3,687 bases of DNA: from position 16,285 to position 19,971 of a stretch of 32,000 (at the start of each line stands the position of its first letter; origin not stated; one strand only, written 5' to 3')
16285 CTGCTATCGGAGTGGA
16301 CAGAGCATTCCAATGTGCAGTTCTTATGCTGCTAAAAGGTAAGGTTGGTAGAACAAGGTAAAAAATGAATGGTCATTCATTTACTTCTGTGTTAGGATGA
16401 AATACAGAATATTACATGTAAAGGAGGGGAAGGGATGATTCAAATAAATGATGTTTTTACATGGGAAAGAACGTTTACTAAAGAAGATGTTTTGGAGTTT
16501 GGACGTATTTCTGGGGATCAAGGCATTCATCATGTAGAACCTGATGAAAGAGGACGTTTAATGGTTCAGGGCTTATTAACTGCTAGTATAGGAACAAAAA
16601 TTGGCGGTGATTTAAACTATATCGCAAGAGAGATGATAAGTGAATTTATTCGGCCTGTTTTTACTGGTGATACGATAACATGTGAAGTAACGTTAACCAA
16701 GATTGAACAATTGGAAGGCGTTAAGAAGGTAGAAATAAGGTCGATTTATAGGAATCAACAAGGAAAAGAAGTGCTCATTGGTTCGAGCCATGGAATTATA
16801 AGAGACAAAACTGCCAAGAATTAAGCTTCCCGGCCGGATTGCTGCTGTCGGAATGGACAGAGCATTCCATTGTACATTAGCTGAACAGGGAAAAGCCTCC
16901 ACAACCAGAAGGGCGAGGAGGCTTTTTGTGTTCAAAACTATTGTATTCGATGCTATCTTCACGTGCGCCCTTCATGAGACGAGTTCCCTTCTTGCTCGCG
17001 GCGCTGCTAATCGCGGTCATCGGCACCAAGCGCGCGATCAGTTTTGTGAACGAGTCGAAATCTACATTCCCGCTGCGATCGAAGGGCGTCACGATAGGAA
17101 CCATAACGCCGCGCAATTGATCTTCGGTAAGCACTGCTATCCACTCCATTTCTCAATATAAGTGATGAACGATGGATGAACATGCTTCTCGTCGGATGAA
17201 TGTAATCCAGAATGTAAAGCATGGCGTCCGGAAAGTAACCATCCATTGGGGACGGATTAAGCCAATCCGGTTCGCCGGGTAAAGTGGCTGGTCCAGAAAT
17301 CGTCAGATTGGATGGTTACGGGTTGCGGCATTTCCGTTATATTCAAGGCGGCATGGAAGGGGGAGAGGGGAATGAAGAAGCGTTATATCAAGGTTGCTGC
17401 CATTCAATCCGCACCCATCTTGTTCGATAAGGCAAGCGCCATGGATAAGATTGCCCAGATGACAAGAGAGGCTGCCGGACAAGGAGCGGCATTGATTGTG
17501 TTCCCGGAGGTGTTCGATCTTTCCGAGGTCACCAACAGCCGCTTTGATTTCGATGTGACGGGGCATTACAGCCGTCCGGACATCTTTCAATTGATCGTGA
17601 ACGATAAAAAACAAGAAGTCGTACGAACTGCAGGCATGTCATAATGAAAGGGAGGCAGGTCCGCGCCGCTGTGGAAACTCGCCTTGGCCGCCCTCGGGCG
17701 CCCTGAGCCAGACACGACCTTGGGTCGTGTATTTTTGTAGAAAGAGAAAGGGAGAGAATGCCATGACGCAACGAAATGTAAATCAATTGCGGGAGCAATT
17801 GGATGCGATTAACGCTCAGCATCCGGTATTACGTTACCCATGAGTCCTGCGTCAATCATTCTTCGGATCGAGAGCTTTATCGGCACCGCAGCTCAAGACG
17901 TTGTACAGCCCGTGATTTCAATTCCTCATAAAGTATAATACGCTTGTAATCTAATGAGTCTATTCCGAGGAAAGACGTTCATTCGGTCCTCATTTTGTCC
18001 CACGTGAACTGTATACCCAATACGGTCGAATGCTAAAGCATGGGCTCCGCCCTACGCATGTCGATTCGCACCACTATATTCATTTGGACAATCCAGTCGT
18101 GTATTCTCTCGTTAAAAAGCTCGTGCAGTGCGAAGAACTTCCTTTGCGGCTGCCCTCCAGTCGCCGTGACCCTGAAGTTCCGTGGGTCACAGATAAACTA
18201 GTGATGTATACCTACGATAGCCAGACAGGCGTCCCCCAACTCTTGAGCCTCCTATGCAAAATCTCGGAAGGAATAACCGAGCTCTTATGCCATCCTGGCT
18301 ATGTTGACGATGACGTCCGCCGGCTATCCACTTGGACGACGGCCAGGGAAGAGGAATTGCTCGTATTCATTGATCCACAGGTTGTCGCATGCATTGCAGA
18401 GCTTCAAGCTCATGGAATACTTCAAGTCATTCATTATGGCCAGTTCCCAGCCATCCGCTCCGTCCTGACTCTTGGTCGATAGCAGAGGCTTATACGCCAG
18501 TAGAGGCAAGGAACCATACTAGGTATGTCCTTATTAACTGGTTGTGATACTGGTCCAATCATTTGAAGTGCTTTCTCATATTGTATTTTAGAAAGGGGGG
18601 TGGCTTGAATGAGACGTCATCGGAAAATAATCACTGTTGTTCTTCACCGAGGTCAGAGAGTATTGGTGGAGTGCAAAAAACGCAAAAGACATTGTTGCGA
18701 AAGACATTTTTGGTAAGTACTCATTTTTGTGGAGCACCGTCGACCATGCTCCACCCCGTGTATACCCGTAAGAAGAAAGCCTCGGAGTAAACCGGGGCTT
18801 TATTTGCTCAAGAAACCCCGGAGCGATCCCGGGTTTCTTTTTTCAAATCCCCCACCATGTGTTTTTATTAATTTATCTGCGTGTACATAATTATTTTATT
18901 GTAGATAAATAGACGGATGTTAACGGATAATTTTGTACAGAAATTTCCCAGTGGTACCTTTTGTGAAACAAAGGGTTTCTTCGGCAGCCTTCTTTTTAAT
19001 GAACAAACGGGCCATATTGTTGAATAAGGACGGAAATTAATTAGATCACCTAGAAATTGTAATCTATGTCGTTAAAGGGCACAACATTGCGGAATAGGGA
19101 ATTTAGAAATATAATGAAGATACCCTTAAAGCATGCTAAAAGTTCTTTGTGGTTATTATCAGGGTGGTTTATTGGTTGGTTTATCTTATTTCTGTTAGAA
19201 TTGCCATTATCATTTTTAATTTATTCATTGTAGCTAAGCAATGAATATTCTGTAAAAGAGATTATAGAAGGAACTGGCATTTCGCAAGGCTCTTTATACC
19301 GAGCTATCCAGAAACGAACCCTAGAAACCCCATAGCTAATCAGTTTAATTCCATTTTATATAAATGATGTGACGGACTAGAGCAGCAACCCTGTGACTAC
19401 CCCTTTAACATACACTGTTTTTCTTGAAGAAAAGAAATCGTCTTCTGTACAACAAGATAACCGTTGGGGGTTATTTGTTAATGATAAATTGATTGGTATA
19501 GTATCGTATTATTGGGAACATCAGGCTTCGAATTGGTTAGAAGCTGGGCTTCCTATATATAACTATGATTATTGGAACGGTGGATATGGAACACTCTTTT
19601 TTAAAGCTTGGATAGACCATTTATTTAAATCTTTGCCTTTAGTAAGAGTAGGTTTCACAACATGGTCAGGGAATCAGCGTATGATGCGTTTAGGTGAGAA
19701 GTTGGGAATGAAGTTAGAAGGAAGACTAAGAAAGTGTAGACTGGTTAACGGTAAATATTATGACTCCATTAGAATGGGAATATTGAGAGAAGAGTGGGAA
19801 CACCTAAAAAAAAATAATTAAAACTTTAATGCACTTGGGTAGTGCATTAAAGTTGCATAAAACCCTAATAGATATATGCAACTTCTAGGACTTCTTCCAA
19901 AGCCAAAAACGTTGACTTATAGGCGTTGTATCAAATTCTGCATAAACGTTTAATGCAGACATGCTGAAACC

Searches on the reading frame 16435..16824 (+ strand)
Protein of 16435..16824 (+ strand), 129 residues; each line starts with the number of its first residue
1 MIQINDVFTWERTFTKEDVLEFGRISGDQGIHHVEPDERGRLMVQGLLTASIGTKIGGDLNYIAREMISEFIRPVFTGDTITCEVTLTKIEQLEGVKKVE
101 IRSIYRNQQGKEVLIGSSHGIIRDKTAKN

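Call 15: search_protein_families(library=pfam, proteins=[window:16435-16824:+], max_evalue=0.00001)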
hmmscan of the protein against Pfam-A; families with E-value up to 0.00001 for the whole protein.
window:16435-16824:+ (129 aa): 1 family
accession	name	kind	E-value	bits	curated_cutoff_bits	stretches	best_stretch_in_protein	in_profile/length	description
PF01575.25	MaoC_dehydratas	-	2.7e-06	27.4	27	0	11-103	15-117/123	MaoC like domain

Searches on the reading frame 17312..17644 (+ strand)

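Call 15: search_protein_families(library=pfam, proteins=[window:17312-17644:+], max_evalue=0.00001)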
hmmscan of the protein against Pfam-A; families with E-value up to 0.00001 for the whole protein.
window:17312-17644:+ (110 aa): 1 family
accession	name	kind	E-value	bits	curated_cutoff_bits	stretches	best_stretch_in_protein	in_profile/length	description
PF00795.27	CN_hydrolase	-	2.7e-07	30.7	23.2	1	27-70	1-44/256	Carbon-nitrogen hydrolase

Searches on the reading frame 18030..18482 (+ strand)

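Call 15: search_protein_families(library=pfam, proteins=[window:18030-18482:+], max_evalue=0.00001)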
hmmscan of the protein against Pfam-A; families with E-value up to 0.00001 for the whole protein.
window:18030-18482:+ (150 aa): 1 family
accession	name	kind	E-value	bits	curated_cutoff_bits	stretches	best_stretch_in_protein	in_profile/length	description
PF04794.17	YdjC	-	1.1e-15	58.7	29.7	1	2-123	111-265/266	YdjC-like protein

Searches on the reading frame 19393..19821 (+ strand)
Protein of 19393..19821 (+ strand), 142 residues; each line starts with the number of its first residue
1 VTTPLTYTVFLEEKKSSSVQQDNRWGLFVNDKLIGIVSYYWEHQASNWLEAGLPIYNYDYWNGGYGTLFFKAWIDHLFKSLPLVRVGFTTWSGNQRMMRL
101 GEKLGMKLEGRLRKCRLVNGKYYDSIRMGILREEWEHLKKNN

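Call 15: search_protein_families(library=pfam, proteins=[window:19393-19821:+], max_evalue=0.00001)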
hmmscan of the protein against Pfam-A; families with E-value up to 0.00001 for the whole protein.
window:19393-19821:+ (142 aa): 1 family
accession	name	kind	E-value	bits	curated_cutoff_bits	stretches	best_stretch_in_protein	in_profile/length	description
PF13302.13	Acetyltransf_3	-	3.6e-14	54.1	25.4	1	18-107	49-138/138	Acetyltransferase (GNAT) domain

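Call 53: search_protein_families(library=ncbifam, proteins=[window:19393-19821:+], max_evalue=0.001)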
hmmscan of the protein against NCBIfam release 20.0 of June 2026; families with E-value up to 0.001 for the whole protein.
window:19393-19821:+ (142 aa): 2 families
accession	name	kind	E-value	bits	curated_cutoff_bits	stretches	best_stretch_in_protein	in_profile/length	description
NF011709.0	PRK15130.1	equivalog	4.5e-07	29.9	218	1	56-136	90-170/186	spermidine N1-acetyltransferase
NF033151.0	AAC_6p_A10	exception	9.7e-05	22.4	400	1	56-128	102-174/178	AAC(6')-I family aminoglycoside 6'-N-acetyltransferase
